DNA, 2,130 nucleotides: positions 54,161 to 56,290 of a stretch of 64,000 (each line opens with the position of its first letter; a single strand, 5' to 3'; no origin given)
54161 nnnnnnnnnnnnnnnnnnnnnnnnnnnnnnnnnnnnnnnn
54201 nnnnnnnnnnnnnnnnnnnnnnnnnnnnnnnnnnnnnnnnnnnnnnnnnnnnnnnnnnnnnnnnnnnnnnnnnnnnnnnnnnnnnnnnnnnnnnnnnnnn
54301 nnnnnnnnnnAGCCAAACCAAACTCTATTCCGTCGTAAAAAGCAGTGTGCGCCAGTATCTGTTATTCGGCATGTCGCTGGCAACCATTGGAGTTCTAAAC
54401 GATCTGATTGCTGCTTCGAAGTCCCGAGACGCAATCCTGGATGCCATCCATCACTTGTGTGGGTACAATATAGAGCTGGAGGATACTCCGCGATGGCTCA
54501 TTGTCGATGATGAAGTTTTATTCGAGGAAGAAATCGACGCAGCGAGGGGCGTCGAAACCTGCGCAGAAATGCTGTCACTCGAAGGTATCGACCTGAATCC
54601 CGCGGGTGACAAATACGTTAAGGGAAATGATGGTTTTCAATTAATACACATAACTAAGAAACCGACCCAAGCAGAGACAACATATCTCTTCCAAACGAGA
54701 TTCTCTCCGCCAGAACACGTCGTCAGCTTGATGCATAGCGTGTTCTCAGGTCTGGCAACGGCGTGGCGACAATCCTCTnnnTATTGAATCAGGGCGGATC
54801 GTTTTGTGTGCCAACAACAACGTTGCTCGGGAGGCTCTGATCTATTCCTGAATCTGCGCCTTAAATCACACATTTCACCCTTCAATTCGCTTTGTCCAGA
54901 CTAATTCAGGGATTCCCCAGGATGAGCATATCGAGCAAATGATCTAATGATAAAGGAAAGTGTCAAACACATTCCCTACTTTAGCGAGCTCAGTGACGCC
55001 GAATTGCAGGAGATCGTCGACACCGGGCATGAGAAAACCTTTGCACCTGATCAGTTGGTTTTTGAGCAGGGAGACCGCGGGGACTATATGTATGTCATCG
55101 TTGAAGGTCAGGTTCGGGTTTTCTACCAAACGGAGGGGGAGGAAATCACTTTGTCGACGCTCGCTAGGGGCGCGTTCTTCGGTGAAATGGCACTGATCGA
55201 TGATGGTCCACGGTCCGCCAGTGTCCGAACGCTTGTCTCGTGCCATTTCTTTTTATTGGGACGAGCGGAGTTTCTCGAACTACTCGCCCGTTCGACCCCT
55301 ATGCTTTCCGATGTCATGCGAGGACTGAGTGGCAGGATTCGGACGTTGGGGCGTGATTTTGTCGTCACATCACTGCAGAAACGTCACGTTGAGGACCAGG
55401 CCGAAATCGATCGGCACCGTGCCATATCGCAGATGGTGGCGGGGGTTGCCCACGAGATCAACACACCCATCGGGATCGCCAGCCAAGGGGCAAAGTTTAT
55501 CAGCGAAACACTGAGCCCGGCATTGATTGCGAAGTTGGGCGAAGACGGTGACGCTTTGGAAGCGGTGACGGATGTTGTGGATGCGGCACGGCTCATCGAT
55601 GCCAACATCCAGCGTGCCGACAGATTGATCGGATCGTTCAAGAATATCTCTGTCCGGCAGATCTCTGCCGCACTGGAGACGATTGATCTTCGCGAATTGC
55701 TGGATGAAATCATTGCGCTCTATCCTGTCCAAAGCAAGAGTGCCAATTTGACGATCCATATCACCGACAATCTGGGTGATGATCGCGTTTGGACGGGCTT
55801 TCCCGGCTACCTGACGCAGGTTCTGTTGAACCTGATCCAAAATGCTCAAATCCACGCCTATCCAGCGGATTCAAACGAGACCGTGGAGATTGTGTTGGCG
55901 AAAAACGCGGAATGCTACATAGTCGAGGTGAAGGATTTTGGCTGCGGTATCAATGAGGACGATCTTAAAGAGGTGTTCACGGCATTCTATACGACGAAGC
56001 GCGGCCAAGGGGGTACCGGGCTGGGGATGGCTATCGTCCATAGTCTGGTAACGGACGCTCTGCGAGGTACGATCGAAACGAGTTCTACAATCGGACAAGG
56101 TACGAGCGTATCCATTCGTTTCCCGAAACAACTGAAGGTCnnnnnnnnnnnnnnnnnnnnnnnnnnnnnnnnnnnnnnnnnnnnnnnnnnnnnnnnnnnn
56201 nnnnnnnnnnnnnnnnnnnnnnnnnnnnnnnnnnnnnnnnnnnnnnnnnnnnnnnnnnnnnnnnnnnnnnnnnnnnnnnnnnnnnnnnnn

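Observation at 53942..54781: Response regulator whose ~150-aa output domain matches nothing I recognise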

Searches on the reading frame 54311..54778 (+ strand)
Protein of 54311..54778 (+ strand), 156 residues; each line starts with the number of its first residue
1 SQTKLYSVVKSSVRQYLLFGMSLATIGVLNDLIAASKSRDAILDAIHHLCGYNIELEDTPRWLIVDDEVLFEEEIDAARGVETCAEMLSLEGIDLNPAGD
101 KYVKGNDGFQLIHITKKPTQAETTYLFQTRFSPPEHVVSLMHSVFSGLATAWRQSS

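Call 16: search_solved_structures(query=A2, max_evalue=10, show_alignments=2)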
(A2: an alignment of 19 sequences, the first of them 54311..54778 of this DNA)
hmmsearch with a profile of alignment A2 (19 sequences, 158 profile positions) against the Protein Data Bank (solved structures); distinct sequences matched with E-value up to 10: 20.
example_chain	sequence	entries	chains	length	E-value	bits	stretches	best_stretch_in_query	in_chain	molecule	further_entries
3wwa_A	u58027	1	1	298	3.5e-07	33.7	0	87-121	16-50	Pizza7H protein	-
3ww9_A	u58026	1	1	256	4.2e-06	30.2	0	87-121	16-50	pizza6 protein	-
6rej_A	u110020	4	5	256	1.4e-05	28.5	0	87-121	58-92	Pizza6-SH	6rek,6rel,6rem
6qsd_A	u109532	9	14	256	1.7e-05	28.2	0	87-121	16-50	Pizza6S | Pizza6-S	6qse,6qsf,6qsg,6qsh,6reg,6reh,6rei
6ren_A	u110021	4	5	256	2.1e-05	27.9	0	87-121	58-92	3fPizza6-SH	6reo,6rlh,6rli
6f0t_A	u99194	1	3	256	2.2e-05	27.9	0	87-120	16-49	Pizza6-SFW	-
7zph_A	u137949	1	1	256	0.00078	22.8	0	87-121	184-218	Pizza6-TNK-RSH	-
7zqg_A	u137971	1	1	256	0.0015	21.9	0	87-121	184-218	Pizza6-KSH-TSH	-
7zpw_A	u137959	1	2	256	0.0016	21.8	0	87-121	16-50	Pizza6-TSK-TSH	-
7zcj_A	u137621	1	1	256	0.0024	21.2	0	87-121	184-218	Pizza6-TNH-TSH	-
7zq2_A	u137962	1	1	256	0.0053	20.1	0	87-121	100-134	Pizza6-RSH-TSH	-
3ww8_A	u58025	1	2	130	0.024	18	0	87-121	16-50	Pizza3 protein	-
1rwi_B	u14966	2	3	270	0.051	16.9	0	87-121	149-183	Serine/threonine-protein kinase pknD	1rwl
8pkr_A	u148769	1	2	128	0.055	16.8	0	87-121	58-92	non-specific serine/threonine protein kinase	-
5i1y_A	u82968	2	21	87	0.22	14.9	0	85-121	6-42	nvPizz2a-H16S58 | nvPizza2-H16S58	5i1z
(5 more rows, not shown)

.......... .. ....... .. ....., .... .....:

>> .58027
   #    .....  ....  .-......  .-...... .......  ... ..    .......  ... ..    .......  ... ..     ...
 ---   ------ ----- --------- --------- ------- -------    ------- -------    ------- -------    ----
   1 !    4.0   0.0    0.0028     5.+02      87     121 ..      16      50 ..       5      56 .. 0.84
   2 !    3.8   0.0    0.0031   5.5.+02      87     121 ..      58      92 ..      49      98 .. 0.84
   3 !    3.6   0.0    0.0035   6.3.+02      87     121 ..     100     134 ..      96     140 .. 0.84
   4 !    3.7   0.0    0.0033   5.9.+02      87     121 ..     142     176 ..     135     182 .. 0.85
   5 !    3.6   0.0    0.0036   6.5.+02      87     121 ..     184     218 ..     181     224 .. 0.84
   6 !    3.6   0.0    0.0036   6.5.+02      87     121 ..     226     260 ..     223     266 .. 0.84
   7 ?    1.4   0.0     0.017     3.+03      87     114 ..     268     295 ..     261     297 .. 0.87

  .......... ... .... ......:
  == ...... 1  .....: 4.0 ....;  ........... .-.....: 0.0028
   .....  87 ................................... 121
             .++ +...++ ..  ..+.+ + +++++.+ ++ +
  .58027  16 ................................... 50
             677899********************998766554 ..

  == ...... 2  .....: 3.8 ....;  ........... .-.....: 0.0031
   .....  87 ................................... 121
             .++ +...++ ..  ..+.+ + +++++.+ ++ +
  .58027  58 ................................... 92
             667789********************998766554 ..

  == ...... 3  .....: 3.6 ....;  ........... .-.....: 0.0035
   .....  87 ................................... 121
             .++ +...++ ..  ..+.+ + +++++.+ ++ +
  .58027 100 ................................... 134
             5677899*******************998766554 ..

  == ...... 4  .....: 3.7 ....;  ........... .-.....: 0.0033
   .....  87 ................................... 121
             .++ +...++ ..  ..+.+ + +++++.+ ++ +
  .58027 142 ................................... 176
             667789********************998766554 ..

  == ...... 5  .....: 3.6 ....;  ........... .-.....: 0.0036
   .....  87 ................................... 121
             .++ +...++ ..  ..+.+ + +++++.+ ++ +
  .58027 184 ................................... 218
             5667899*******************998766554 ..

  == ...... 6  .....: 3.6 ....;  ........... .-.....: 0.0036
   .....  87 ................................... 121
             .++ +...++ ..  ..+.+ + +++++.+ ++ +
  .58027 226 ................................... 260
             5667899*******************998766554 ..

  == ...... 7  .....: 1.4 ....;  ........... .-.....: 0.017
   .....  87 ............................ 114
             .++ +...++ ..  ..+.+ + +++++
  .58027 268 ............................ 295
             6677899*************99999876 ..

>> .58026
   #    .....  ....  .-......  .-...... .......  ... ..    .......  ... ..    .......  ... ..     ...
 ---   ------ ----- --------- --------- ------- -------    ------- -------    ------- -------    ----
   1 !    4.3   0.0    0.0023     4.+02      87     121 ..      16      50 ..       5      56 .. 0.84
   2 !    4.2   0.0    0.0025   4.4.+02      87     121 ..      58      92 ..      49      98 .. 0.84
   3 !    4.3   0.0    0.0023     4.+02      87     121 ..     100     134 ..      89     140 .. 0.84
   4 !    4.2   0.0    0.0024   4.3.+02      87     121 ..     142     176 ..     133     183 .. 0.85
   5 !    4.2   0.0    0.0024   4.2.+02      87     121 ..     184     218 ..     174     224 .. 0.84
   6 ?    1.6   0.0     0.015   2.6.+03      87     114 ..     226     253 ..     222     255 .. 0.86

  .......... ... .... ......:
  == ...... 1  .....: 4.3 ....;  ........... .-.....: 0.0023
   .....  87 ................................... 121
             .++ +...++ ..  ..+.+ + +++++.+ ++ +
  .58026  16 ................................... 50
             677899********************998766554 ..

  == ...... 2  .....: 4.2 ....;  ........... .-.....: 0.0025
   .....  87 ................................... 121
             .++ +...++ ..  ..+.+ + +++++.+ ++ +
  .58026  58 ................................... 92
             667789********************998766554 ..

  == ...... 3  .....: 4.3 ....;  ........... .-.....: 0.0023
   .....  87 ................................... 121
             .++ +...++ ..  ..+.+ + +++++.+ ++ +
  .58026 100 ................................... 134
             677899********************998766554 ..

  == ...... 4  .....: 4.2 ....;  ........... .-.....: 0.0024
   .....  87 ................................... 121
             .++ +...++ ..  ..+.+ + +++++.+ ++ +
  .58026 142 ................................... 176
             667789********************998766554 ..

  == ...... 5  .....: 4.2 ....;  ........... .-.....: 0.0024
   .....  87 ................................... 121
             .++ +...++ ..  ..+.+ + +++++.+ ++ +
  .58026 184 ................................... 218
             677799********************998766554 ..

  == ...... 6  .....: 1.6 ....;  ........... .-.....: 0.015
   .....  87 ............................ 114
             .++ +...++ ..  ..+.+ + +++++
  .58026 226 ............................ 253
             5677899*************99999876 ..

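Call 25: search_protein_representatives(alignment_id=A2)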
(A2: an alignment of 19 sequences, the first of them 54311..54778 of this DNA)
Query: 19 sequences, 158 profile positions. Proteins with E-value up to 0.001 (for the whole library): 184; up to 1e-10: 51; up to 1e-30: 1. The best 150 are listed.
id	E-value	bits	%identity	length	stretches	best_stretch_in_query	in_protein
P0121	2.5e-50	186.9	-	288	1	1-158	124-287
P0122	2.4e-30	122.0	-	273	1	1-154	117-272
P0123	1.2e-29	119.8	-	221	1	1-155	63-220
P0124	1.2e-25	106.7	-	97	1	63-155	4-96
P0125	8.9e-25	103.9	-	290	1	1-155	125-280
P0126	1.5e-23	100.0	-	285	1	1-155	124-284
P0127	3.4e-23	98.8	-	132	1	72-156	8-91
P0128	1.3e-22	96.9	-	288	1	1-155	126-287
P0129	2.4e-22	96.0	-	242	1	1-154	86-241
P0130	6.8e-22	94.6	-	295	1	1-155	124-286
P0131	3.4e-21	92.3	-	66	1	94-158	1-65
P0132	5.2e-21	91.7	-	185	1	1-155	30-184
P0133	6.3e-20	88.2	-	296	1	1-155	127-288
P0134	8.0e-20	87.8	-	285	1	1-153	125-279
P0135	9.6e-20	87.6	-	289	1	1-155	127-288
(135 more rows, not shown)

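Call 30: predict_structure(alignment_id=A2)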
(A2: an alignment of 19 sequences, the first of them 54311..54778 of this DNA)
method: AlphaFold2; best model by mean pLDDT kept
length: 156 residues; sequences in the alignment: 19
mean_pLDDT: 91.1   pTM: 0.83
mean pLDDT of the five models: 91.1, 90.9, 88.8, 88.4, 86.9
residues with pLDDT >= 90: 102; 70-90: 54; 50-70: 0; < 50: 0
segments of 3 or more residues with pLDDT < 50: none
pLDDT, mean of each block of 10 residues (from residue 1): 86 83 90 93 90 83 94 89 94 94 95 96 95 89 96 90
secondary structure, 60 per line:
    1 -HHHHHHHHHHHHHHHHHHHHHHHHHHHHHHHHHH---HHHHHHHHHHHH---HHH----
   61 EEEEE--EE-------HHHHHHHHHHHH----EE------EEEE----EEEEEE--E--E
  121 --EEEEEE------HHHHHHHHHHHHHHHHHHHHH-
elements in order: H2-35 H39-50 E61-65 H77-88 E101-104 E109-114 E123-128 H135-155

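Call 34: fold_search(model_id=the predicted structure, library=pdb)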
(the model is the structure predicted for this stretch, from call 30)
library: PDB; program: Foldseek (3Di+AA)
matches with E <= 10: 1166; with E <= 0.001: 0
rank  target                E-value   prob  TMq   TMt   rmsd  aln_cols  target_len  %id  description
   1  3p01_A                2.6e-02  0.98  0.51  0.46   8.6       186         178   14  Crystal structure of two-component response regulator from Nostoc sp. PCC 7120 (released 2010-10-06)
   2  7u06_D                2.9e-02  0.93  0.34  0.36   5.3       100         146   14  Structure of the yeast TRAPPII-Rab11/Ypt32 complex in the closed/open state (composite structure) (released 2022-04-27)
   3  7e2c_A                5.6e-02  0.89  0.35  0.36   5.2       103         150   14  Monomer of TRAPPII (open) (released 2022-02-09)
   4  2gx5_D                6.6e-02  0.82  0.44  0.43   7.3       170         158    9  N-terminal GAF domain of transcriptional pleiotropic repressor CodY (released 2007-04-17)
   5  7e2d_A                7.1e-02  0.84  0.34  0.36   5.6       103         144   14  Monomer of TRAPPII (Closed) (released 2022-02-09)
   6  6oap_B                9.0e-02  0.82  0.48  0.28   8.4       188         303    8  Crystal structure of a dual sensor histidine kinase in the green-light absorbing Pg state (released 2019-09-18)
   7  2gnx                  9.0e-02  0.35  0.30  0.19  14.8       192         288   11  X-ray structure of a hypothetical protein from Mouse Mm.209172 (released 2006-05-02)
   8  6d6c_A                1.0e-01  0.28  0.29  0.28   8.7       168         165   11  The structure of ligand binding domain of LasR in complex with TP-1 homolog, compound 12 (released 2018-08-08)
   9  9a6f_A                1.1e-01  0.63  0.40  0.27   8.0       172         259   10  Integrative model of CODY-YPPF by crosslinking MS and deep learning (released 2024-09-18)
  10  2va0_B                1.2e-01  0.51  0.32  0.38   8.0       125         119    9  Differential regulation of the xylan degrading apparatus of Cellvibrio japonicus by a novel two component system (released 2008-10-14)
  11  7pjc_A                1.3e-01  0.23  0.22  0.08  15.4       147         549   12  The structure of Candida albicans phosphoglucomutase with isothiazolone modification on Cys359 (released 2022-09-07)
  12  4g3k_A                1.4e-01  0.69  0.44  0.45   8.4       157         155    9  Crystal structure of a. aeolicus nlh1 gaf domain in an inactive state (released 2013-05-29)
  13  2va0_E                1.4e-01  0.44  0.33  0.40   9.3       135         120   12  Differential regulation of the xylan degrading apparatus of Cellvibrio japonicus by a novel two component system (released 2008-10-14)
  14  7piz_B                1.4e-01  0.15  0.19  0.07  15.7       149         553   11  The structure of phosphoglucomutase from Candida albicans (released 2022-09-07)
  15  2gx5_C                1.6e-01  0.60  0.42  0.41   7.9       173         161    9  N-terminal GAF domain of transcriptional pleiotropic repressor CodY (released 2007-04-17)
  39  3cit_A                3.5e-01  0.63  0.48  0.48   5.6       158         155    9  Crystal structure of the GAF domain of a putative sensor histidine kinase from Pseudomonas syringae pv. tomato (released 2008-05-13)
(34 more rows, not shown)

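Call 55: find_related_loci(query=A4, collection=metagenome_contigs, flank=6000)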
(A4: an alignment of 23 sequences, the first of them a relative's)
Query A4 (281 aa) in metagenome_contigs; peptide patterns used: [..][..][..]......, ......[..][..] (x = any residue, [..] = any of these).
600 stretches matched a pattern (row limit reached: there are more); 472 encode a relative of the query (tblastn E <= 1e-3); the best 80 are kept; 79 distinct loci.
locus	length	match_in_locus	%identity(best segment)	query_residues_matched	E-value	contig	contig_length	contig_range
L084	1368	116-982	48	1-281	1e-95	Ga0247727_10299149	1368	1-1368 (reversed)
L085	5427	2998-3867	50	1-281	2e-87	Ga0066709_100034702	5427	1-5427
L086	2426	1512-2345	51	1-280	5e-87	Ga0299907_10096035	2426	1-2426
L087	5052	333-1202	47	1-281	8e-84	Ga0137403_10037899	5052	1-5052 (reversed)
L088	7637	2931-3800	47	1-281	8e-84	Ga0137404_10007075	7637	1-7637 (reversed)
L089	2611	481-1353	48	1-281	2e-84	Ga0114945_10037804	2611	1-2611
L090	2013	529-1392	48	1-280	2e-84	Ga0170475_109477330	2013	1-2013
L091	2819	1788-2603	48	8-281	8e-83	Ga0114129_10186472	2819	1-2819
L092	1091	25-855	49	1-279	5e-86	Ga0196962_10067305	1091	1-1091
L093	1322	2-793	52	27-281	3e-85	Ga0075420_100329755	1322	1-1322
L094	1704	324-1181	48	1-280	2e-83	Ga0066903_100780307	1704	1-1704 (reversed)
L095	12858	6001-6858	47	1-281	2e-79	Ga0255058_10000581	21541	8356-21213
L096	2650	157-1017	48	1-280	1e-78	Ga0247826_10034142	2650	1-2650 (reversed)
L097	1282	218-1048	48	1-279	1e-82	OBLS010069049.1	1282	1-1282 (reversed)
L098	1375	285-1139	44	1-281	5e-82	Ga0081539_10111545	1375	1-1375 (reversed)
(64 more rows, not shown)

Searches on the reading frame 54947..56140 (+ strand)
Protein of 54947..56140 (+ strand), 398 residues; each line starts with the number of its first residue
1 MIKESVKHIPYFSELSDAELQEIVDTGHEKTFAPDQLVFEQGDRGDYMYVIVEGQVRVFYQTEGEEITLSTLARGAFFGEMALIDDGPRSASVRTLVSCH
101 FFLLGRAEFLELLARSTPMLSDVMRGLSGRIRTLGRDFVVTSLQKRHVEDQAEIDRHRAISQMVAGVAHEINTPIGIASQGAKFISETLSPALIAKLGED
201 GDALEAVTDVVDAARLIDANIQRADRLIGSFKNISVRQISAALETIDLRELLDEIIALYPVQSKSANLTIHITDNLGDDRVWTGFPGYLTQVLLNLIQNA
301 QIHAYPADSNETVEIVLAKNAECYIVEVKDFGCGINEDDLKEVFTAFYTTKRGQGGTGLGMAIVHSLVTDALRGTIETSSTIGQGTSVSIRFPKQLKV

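Call 3: search_protein_families(library=pfam, proteins=[window:54947-56140:+], max_evalue=1)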
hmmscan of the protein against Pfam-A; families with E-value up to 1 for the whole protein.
window:54947-56140:+ (398 aa): 6 families
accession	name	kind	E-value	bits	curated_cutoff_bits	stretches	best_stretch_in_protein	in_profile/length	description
PF00027.35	cNMP_binding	-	8.4e-25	87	27.5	1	30-115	2-88/89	Cyclic nucleotide-binding domain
PF02518.31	HATPase_c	-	5.5e-24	85.2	26.4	1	289-395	6-110/111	Histidine kinase-, DNA gyrase B-, and HSP90-like ATPase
PF13581.12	HATPase_c_2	-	1.3e-05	25.6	27.4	1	297-371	40-112/127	Histidine kinase-like ATPase domain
PF00512.31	HisKA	-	0.001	19.5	26.9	1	160-228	2-54/66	His Kinase A (phospho-acceptor) domain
PF13589.12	HATPase_c_3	-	0.007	16.8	25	1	291-358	5-74/137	Histidine kinase-, DNA gyrase B-, and HSP90-like ATPase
PF14501.12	HATPase_c_5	-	0.05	14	22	1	289-378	6-88/102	GHKL domain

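Call 4: search_protein_families(library=ncbifam, proteins=[window:54947-56140:+], max_evalue=1)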
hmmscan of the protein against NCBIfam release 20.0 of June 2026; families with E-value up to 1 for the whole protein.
window:54947-56140:+ (398 aa): 95 families (the best 25 are shown)
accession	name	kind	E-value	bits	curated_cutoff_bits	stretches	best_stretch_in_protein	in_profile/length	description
NF008468.0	PRK11360.1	equivalog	1.9e-29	102.5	646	1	116-394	356-608/616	two-component system sensor histidine kinase AtoS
NF046044.1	PnpS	equivalog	4.1e-27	95.2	400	1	161-393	171-390/390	two-component system histidine kinase PnpS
NF007688.0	PRK10364.1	equivalog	1.5e-25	89.8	479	1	155-395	235-452/460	two-component system sensor histidine kinase ZraS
TIGR02956.1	TMAO_torS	equivalog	1e-23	83.5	676.5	1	233-389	524-677/967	TMAO reductase system sensor histidine kinase/response regulator TorS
NF033092.0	HK_WalK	equivalog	1e-22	80.5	725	1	237-393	438-593/594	cell wall metabolism sensor histidine kinase WalK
NF010411.0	PRK13837.1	equivalog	1.4e-21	76.2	647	1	205-396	480-677/828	two-component system VirA-like sensor kinase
NF008543.0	PRK11466.1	equivalog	1.8e-21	75.7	982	1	145-394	430-662/914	TMAO reductase system sensor histidine kinase/response regulator TorS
NF058527.1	HistKinChvGCaul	equivalog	2.4e-21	76.1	740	1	154-385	300-519/535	two-component sensor histidine kinase ChvG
NF041947.1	LuxQ_Vibrio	equivalog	2.4e-20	72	1200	1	231-395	530-697/843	quorum-sensing autoinducer 2 sensor kinase/phosphatase LuxQ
TIGR02966.1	phoR_proteo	equivalog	2.7e-20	72.7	334.2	1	144-392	100-333/333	phosphate regulon sensor histidine kinase PhoR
NF038348.1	T2SS_HK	subfamily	1.5e-19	69.8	450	1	143-393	311-572/574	histidine kinase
NF052574.1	HisKinEspCMyxo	equivalog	2.4e-19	69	1200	1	155-393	412-636/785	serine histidine kinase EspC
NF011874.0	PRK15347.1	equivalog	8.6e-19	67.1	852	1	231-393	456-613/921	two component system sensor kinase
NF007007.0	PRK09470.1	equivalog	3.5e-18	65.8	486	1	217-394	283-459/463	envelope stress sensor histidine kinase CpxA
NF052573.1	HisKinEspAMyxo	equivalog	3.8e-18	64.9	1400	1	154-390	378-607/755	serine histidine kinase EspA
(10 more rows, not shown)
